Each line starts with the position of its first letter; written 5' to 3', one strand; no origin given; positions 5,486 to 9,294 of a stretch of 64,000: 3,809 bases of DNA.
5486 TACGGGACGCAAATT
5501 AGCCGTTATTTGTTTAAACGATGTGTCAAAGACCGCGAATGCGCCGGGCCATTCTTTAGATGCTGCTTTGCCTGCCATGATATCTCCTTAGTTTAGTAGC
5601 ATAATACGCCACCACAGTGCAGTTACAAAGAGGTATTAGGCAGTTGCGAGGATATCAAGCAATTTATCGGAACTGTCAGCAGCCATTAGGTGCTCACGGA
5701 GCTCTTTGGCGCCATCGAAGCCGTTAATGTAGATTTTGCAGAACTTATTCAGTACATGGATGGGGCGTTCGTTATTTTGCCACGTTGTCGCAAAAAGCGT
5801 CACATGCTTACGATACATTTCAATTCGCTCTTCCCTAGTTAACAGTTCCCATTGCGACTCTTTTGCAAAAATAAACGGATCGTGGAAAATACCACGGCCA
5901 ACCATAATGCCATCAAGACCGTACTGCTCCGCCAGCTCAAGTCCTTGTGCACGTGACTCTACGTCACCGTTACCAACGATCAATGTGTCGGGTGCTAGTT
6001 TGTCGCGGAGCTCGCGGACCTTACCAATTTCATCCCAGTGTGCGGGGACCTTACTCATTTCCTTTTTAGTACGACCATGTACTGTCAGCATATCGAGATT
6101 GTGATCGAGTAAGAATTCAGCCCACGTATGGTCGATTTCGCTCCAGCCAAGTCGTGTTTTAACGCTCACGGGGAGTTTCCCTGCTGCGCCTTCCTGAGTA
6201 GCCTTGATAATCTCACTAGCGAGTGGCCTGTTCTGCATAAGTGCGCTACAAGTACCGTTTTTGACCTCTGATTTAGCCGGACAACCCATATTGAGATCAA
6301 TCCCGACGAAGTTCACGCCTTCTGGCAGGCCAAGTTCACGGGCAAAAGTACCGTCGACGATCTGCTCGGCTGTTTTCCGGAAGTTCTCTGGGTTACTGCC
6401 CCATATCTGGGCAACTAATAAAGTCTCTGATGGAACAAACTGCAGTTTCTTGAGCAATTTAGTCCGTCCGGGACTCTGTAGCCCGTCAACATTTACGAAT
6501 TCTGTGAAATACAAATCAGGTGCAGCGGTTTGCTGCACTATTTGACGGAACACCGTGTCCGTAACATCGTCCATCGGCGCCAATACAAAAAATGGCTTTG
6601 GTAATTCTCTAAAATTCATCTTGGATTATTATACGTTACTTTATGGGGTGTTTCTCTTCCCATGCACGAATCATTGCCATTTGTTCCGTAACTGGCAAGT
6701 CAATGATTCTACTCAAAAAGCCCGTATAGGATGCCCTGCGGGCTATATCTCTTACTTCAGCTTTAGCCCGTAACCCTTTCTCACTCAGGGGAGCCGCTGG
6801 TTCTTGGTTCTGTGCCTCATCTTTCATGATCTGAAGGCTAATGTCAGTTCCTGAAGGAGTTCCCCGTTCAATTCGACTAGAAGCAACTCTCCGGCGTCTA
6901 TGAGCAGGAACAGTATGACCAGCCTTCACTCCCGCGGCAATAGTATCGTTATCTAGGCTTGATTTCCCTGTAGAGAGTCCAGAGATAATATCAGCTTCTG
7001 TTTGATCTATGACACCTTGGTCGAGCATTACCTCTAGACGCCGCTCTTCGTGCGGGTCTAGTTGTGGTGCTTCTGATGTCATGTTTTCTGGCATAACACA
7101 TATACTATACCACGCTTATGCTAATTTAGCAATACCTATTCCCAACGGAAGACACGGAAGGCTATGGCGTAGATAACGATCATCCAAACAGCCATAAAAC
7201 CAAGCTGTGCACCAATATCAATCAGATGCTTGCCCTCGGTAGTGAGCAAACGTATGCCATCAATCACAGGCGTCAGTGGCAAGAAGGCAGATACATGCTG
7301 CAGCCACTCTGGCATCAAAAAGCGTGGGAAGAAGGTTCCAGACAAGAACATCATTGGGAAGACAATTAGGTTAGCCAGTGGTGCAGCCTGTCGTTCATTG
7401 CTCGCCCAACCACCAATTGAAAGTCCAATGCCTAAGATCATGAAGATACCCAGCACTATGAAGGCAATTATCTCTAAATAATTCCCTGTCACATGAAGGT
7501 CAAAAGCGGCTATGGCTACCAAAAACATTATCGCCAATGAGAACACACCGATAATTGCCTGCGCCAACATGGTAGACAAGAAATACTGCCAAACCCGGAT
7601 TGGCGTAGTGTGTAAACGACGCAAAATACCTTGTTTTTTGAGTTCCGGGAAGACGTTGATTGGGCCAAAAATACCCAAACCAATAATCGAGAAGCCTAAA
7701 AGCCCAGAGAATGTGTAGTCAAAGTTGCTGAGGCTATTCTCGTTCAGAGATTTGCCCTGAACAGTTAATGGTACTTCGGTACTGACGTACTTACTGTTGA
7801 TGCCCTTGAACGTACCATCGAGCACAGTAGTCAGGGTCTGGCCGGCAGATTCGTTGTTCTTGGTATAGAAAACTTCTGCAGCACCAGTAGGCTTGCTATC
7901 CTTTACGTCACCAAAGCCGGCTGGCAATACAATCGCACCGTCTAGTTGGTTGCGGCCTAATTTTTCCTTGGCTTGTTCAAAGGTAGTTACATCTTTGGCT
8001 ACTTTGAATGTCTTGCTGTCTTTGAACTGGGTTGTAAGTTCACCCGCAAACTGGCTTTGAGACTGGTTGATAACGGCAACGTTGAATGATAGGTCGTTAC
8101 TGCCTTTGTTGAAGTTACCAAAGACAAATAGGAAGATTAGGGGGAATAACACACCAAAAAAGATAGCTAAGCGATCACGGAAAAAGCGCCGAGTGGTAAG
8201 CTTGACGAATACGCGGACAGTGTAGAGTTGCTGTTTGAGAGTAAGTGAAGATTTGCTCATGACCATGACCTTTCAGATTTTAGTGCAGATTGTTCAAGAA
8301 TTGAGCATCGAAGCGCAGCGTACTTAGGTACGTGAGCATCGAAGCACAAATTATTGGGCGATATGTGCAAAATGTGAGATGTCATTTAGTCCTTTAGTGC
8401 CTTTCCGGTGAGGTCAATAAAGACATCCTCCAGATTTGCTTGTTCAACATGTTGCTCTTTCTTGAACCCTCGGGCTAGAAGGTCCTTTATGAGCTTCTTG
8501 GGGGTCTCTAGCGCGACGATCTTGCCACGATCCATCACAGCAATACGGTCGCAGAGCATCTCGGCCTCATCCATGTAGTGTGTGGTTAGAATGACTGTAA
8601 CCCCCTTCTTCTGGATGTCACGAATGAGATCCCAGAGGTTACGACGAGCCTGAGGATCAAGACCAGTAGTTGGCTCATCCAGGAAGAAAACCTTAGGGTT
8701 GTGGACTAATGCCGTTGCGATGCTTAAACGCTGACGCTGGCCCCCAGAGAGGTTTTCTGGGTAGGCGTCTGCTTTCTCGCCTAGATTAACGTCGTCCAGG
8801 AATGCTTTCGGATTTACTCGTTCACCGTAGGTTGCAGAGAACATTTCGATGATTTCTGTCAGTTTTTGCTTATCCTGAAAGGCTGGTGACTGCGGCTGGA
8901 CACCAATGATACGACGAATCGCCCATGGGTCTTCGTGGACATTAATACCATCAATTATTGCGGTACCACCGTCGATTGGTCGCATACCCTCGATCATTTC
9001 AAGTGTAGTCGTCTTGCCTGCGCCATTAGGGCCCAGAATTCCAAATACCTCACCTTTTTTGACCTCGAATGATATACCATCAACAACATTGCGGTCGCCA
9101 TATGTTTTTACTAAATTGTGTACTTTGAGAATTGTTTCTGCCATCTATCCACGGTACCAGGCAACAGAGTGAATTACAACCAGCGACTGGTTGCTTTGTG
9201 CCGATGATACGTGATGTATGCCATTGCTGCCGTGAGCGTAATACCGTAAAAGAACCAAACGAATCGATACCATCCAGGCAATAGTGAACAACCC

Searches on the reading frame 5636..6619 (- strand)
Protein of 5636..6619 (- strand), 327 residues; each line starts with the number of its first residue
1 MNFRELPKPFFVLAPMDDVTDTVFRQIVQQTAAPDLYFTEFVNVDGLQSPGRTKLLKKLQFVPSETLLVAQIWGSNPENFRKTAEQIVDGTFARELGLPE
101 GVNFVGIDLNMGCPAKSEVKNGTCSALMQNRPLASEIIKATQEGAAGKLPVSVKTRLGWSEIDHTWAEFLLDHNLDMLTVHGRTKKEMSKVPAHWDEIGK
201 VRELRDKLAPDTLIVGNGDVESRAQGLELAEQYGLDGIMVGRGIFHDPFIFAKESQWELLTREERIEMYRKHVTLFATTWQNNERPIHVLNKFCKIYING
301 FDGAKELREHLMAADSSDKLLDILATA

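Call 49: search_protein_families(library=pfam, proteins=[window:5636-6619:-], max_evalue=0.001)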
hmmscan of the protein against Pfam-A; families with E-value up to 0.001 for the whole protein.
window:5636-6619:- (327 aa): 1 family
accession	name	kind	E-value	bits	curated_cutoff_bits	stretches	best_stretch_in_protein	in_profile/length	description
PF01207.24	Dus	-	2.7e-49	168.4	20.4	1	13-320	2-298/311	Dihydrouridine synthase (Dus)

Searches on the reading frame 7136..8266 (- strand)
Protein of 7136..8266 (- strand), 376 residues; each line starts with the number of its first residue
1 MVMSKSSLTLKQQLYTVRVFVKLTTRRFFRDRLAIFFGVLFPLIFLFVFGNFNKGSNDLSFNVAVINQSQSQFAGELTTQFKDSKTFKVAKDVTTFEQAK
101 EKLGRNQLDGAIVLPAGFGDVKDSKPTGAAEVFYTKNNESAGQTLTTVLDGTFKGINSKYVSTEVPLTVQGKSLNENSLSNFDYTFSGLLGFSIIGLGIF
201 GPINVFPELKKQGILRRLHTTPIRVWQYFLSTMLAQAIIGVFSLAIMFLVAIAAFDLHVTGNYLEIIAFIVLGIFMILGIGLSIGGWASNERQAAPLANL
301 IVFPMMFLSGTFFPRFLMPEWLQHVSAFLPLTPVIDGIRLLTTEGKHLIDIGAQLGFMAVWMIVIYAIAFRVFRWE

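Call 56: search_protein_families(library=pfam, proteins=[window:7136-8266:-], max_evalue=0.001)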
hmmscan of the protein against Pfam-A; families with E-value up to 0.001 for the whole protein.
window:7136-8266:- (376 aa): 3 families
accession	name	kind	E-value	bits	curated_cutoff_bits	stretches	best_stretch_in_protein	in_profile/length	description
PF12698.13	ABC2_membrane_3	-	2.7e-47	162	31.6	1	35-370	4-346/347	ABC-2 family transporter protein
PF01061.29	ABC2_membrane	-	2.6e-26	92.9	26.9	1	177-339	44-207/211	ABC-2 type transporter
PF12679.13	ABC2_membrane_2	-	6.2e-09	36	27.2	1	26-374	9-279/283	ABC-2 family transporter protein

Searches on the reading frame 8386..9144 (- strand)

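Call 56: search_protein_families(library=pfam, proteins=[window:8386-9144:-], max_evalue=0.001)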
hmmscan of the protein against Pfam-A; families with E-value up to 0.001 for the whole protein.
window:8386-9144:- (252 aa): 5 families
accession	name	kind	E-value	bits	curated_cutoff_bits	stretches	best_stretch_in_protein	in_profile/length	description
PF00005.33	ABC_tran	-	2.5e-29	103.1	25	1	22-160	2-137/137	ABC transporter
PF13304.12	AAA_21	-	1.2e-16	62.2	27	1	121-189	227-298/304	AAA domain, putative AbiEii toxin, Type IV TA system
PF02463.25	SMC_N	-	8.3e-07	29.1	40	0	123-192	128-200/220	RecF/RecN/SMC N terminal domain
PF13175.12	AAA_15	-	1.6e-05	25.2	32.1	0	123-189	292-369/374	AAA ATPase domain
PF13476.12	AAA_23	-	0.00024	22.2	27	1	24-51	15-39/201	AAA domain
